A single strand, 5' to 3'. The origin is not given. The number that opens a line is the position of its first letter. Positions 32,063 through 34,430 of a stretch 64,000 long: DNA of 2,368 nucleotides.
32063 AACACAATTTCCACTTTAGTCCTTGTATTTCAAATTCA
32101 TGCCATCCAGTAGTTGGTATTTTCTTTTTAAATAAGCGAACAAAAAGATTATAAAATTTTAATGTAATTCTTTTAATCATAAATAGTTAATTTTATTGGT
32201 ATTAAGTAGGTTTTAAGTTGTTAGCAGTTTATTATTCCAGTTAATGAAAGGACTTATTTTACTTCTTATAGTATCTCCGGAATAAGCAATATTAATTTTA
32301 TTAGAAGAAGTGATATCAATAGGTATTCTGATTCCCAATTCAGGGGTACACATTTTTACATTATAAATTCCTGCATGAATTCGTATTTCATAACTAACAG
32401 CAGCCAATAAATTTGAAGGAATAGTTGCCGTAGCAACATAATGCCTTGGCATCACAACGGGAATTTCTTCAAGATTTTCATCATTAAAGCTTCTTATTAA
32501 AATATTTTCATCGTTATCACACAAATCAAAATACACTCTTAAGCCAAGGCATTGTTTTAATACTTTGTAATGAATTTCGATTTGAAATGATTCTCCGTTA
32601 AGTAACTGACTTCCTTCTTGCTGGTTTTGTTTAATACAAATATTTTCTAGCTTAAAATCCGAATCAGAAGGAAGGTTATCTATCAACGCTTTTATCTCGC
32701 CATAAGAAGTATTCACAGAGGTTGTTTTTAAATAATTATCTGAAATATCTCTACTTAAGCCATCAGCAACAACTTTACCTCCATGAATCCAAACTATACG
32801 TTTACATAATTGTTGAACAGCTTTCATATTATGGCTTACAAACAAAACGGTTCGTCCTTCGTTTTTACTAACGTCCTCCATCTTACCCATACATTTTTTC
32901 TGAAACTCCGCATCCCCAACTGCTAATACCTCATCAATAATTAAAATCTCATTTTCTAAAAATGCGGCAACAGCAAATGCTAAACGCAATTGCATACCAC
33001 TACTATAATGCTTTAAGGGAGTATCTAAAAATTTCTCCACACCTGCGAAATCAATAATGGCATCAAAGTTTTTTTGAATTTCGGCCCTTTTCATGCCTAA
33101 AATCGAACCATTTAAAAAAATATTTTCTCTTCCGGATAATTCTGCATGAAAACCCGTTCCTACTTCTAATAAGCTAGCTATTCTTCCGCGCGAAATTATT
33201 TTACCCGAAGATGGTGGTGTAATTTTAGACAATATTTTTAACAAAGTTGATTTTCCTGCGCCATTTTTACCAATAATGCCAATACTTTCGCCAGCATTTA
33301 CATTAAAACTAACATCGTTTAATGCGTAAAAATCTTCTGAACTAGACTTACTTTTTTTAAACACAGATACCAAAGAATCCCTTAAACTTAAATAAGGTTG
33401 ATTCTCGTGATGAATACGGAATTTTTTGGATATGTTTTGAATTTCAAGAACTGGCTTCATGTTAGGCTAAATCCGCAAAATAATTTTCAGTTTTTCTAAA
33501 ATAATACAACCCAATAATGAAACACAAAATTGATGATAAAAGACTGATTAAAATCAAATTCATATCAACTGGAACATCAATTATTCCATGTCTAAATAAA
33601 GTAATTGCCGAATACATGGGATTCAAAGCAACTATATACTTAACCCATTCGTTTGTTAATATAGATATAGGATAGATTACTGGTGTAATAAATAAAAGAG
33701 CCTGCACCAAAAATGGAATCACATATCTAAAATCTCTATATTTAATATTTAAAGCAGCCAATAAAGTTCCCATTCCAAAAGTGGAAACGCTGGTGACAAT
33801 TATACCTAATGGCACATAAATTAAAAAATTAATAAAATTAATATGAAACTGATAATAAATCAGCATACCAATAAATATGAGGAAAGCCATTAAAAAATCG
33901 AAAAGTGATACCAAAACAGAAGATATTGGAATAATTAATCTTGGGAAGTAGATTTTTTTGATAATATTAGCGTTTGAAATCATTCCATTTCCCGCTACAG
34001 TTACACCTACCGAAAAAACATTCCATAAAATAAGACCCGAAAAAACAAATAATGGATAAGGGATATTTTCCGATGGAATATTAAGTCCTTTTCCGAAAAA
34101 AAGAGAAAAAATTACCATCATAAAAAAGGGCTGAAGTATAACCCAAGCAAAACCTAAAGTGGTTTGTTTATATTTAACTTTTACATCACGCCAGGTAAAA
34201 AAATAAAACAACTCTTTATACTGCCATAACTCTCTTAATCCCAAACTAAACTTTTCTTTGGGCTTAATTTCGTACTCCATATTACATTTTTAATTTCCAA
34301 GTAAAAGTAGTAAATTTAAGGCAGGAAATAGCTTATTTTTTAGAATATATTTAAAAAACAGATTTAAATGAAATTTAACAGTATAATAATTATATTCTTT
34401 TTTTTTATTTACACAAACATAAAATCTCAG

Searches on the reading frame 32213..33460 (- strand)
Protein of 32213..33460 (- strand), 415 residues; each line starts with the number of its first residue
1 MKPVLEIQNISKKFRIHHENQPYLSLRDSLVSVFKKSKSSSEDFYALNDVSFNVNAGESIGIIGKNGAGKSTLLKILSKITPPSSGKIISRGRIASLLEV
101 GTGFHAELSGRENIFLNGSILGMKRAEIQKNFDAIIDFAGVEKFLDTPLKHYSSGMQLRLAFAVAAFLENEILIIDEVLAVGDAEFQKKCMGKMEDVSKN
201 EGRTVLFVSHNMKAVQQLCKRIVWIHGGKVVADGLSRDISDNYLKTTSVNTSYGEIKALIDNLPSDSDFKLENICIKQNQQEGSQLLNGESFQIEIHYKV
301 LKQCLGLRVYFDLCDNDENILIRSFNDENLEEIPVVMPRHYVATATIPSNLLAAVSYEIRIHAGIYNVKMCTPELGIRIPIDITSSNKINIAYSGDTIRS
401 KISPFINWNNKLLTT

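Call 5: search_protein_families(library=pfam, proteins=[window:32213-33460:-], max_evalue=0.001)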
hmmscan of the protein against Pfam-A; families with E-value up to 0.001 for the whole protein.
window:32213-33460:- (415 aa): 2 families
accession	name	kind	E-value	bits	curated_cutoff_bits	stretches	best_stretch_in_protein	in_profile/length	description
PF00005.33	ABC_tran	-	5.1e-23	82.6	25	1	47-178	1-135/137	ABC transporter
PF13304.12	AAA_21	-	1.9e-05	25.3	27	0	61-78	3-20/304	AAA domain, putative AbiEii toxin, Type IV TA system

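Call 6: search_protein_families(library=ncbifam, proteins=[window:32213-33460:-], max_evalue=0.01)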
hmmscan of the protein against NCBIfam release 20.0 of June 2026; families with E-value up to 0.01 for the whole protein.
window:32213-33460:- (415 aa): 184 families (the best 25 are shown)
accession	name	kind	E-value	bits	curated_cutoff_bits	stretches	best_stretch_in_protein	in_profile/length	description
NF010065.0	PRK13545.1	equivalog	1.8e-60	205.1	538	1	6-244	6-235/549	teichoic acids export protein ATP-binding subunit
NF010066.0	PRK13546.1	equivalog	3.5e-54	183.9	320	1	5-243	5-234/264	teichoic acids export ABC transporter ATP-binding subunit TagH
NF050108.1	galactan_ABC_ATP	equivalog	7e-52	176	400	1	45-243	43-240/244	galactan export ABC transporter ATP-binding subunit Wzt/RfbE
TIGR01188.1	drrA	subfamily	2.3e-34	119.1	312.45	1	42-272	4-249/302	daunorubicin resistance ABC transporter, ATP-binding protein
TIGR04521.1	ECF_ATPase_2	equivalog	1.5e-31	109.6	330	2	114-279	106-271/279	energy-coupling factor transporter ATPase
NF010059.0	PRK13536.1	equivalog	3.9e-28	98.2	549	1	24-255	37-277/342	nodulation factor ABC transporter ATP-binding protein NodI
TIGR04520.1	ECF_ATPase_1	equivalog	3e-27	95.7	315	2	121-272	106-255/269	energy-coupling factor transporter ATPase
TIGR01288.1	nodI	equivalog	3.4e-27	95.2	424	1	41-257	14-240/303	nodulation factor ABC transporter ATP-binding protein NodI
TIGR02315.1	ABC_phnC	equivalog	6.7e-26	91.2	266.1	2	124-245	119-239/243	phosphonate ABC transporter ATP-binding protein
NF010060.0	PRK13537.1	equivalog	7e-26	90.8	521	1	34-263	18-257/314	nodulation factor ABC transporter ATP-binding protein NodI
NF033858.1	ABC2_perm_RbbA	equivalog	7.1e-25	87.1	1050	1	41-243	276-488/909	ribosome-associated ATPase/putative transporter RbbA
NF040933.2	ABC_arch_GlcV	equivalog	1.1e-24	87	450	2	112-282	102-271/357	glucose ABC transporter ATP-binding protein GlcV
NF010171.0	PRK13652.1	equivalog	2.9e-24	85.6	476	2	119-260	105-246/277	cobalt transporter ATP-binding subunit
NF010158.0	PRK13637.1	equivalog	3.5e-24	85.4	390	2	119-267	110-260/287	energy-coupling factor transporter ATPase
NF000355.4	ribo_prot_ABC_F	equivalog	3.6e-23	82.2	380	1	35-230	6-192/499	ribosomal protection-like ABC-F family protein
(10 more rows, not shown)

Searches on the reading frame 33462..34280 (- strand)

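Call 6: search_protein_families(library=ncbifam, proteins=[window:33462-34280:-], max_evalue=0.01)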
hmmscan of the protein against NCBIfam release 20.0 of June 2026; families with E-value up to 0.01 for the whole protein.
window:33462-34280:- (272 aa): 2 families
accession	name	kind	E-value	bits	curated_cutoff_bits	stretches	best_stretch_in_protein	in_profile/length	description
NF050109.1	galactan_ABC_perm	equivalog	8.4e-20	71.4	380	1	15-263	14-263/272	galactan export ABC transporter permease subunit Wzm/RfbD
NF050053.1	CapPschTportKpsM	equivalog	4.2e-09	36.7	300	1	28-264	8-252/257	capsule polysaccharide transporter KpsM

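Call 47: search_protein_families(library=pfam, proteins=[window:33462-34280:-], max_evalue=0.0001)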
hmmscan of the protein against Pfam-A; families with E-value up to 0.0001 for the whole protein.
window:33462-34280:- (272 aa): 1 family
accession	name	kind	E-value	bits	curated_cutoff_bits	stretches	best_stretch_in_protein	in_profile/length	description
PF01061.29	ABC2_membrane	-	1.7e-17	64.1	26.9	1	24-232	2-209/211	ABC-2 type transporter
